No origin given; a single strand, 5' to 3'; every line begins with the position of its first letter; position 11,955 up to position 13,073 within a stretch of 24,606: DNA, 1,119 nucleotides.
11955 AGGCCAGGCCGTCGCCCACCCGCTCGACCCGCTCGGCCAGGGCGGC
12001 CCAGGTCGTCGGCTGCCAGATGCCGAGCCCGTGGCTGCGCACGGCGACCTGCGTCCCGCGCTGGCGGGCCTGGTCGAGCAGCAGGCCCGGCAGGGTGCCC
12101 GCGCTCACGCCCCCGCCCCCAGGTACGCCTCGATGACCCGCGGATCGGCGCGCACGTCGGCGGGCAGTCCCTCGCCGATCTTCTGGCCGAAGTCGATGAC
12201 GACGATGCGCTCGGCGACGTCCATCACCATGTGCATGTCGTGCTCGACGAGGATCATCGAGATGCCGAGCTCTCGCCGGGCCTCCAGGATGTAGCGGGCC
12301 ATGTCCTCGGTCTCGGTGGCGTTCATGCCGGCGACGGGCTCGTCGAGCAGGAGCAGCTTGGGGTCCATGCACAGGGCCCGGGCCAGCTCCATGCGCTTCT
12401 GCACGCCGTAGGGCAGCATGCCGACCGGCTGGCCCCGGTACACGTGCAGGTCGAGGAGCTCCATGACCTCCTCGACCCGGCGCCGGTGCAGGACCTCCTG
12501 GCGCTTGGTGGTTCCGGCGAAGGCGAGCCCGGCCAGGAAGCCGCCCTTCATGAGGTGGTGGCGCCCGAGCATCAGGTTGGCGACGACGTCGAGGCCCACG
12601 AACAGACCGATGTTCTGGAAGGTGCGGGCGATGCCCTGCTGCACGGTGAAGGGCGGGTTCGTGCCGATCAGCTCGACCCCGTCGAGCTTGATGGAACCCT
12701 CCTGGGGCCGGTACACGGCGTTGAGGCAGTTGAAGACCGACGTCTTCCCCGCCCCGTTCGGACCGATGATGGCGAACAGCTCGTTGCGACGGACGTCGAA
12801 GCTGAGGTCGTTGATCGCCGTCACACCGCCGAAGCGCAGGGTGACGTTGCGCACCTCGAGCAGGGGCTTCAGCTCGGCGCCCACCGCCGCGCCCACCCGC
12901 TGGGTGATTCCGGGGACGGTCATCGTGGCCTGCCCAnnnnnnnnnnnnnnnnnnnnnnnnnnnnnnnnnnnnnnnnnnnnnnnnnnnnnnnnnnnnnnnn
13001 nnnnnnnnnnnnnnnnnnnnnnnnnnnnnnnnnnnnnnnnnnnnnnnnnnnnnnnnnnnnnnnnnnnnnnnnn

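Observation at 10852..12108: Acyl-CoA ligase turned membrane-anchored pseudoenzyme inside an ABC operon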

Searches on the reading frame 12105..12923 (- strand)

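Call 61: search_protein_families(library=ncbifam, proteins=[window:12105-12923:-], max_evalue=0.00001)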
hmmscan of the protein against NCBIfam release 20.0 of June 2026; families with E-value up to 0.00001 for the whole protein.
window:12105-12923:- (272 aa): 182 families (the best 25 are shown)
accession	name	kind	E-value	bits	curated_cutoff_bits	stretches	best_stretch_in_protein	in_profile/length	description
NF008449.1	PRK11300.1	equivalog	4.7e-78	262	362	1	19-269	3-253/255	high-affinity branched-chain amino acid ABC transporter ATP-binding protein LivG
TIGR03411.1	urea_trans_UrtD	equivalog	3.8e-55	187.2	304.1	1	21-269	2-241/242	urea ABC transporter ATP-binding protein UrtD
TIGR01188.1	drrA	subfamily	1.5e-37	129.5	312.45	1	30-258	2-212/302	daunorubicin resistance ABC transporter, ATP-binding protein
NF041861.1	YtfR_transport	equivalog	2e-36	125.5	850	1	21-256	1-223/492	galactofuranose ABC transporter, ATP-binding protein YtfR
TIGR03265.1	PhnT2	equivalog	5.9e-36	124.4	457.7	1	20-262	3-227/353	putative 2-aminoethylphosphonate ABC transporter ATP-binding protein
TIGR00968.1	3a0106s01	subfamily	1.7e-35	122.7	342.75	1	23-261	2-222/237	sulfate ABC transporter ATP-binding protein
TIGR04406.1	LPS_export_lptB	equivalog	2.2e-35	122.1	240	1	22-270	2-235/239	LPS export ABC transporter ATP-binding protein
TIGR03410.1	urea_trans_UrtE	equivalog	2.7e-35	121.9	285.8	1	22-258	1-220/230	urea ABC transporter ATP-binding subunit UrtE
NF043075.1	MMSYN1_0197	equivalog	3.1e-35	121.7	550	1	21-262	2-225/341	spermidine/putrescine ABC transporter ATP-binding protein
NF047930.1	ABC_ATP_B6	equivalog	5.9e-35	120.8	670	1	21-256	2-222/510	putative B6 ABC transporter ATP-binding protein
NF010069.0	PRK13549.1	equivalog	2.8e-33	115.1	699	1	19-259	3-232/513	xylose ABC transporter ATP-binding protein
TIGR03864.1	PQQ_ABC_ATP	hypoth_equivalog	1.6e-32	112.9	302.25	1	22-260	2-222/236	ABC transporter, ATP-binding subunit, PQQ-dependent alcohol dehydrogenase system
NF008621.0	PRK11607.1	equivalog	1.6e-32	112.8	613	1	10-261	8-241/377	putrescine ABC transporter ATP-binding subunit PotG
NF008442.0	PRK11288.1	equivalog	2e-32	112.2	689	1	19-250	5-223/504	L-arabinose ABC transporter ATP-binding protein AraG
NF007253.0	PRK09700.1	equivalog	1.4e-31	109.6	772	1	19-260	3-235/510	D-allose ABC transporter ATP-binding protein AlsA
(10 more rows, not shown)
